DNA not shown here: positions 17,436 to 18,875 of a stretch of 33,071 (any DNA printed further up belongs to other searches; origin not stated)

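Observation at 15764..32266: Candidate undescribed catabolic module: Ltp2-like aldolase-DUF35-CoA-transferase operon divergent from a biotin-less carboxyltransferase and an acetone-carboxylase-like HyuA/HyuB-gamma enzyme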

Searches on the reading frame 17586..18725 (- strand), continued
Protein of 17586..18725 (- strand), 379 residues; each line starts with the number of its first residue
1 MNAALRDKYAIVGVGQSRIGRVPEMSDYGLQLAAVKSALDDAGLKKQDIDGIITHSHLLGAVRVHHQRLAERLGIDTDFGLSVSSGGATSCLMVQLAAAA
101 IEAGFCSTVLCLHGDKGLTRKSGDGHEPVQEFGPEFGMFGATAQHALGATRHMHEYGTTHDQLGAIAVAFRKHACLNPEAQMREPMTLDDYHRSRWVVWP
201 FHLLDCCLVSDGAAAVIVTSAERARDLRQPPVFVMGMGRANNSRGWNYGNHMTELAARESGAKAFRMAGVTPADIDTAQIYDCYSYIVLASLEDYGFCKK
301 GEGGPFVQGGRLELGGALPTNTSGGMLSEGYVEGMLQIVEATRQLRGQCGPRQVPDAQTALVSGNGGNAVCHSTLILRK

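Call 72: get_annotated_region(hit=H45, flank=9000)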
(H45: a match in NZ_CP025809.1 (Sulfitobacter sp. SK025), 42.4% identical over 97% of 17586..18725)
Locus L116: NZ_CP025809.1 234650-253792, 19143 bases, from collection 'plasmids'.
description: Sulfitobacter sp. SK025 plasmid unnamed1, complete sequence
organism: Sulfitobacter sp. SK025 (NCBI taxid 1389011)
taxonomy: Bacteria; Pseudomonadota; Alphaproteobacteria; Rhodobacterales; Roseobacteraceae; Sulfitobacter; Sulfitobacter sp. SK025
host: -; source: Marine surface water,North Sea (surface water); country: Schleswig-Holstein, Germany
typing (MOB-suite, as given by PLSDB): non-mobilizable
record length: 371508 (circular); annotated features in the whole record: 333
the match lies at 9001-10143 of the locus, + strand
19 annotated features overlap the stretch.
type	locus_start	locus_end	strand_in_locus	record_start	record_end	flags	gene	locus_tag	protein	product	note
CDS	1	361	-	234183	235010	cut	-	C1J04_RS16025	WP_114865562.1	IclR family transcriptional regulator C-terminal domain-containing protein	-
CDS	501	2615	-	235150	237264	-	-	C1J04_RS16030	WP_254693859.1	acetate--CoA ligase family protein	-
CDS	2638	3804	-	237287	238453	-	-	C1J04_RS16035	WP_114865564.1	acyl-CoA dehydrogenase family protein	-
CDS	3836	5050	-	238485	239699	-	-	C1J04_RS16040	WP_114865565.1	CaiB/BaiF CoA-transferase family protein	-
CDS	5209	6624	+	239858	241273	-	-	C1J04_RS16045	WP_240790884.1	CoA-binding protein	-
CDS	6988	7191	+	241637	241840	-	-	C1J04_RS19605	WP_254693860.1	acetate--CoA ligase family protein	-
CDS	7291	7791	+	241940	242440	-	-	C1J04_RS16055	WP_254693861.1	MaoC/PaaZ C-terminal domain-containing protein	-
CDS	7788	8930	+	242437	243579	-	-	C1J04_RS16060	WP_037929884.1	acyl-CoA dehydrogenase family protein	-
CDS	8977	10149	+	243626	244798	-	-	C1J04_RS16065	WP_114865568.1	acetyl-CoA acetyltransferase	-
CDS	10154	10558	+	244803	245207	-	-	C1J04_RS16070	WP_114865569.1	Zn-ribbon domain-containing OB-fold protein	-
CDS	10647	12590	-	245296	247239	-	-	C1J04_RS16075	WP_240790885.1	TRAP transporter fused permease subunit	-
CDS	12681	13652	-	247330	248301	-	-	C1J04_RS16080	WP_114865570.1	TAXI family TRAP transporter solute-binding subunit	GO:0006810 - transport [Evidence IEA]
CDS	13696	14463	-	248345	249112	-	-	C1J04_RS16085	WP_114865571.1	hypothetical protein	-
CDS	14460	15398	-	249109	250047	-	-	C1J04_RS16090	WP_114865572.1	CoA-transferase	-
CDS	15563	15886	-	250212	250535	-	-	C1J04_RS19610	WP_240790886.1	hypothetical protein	-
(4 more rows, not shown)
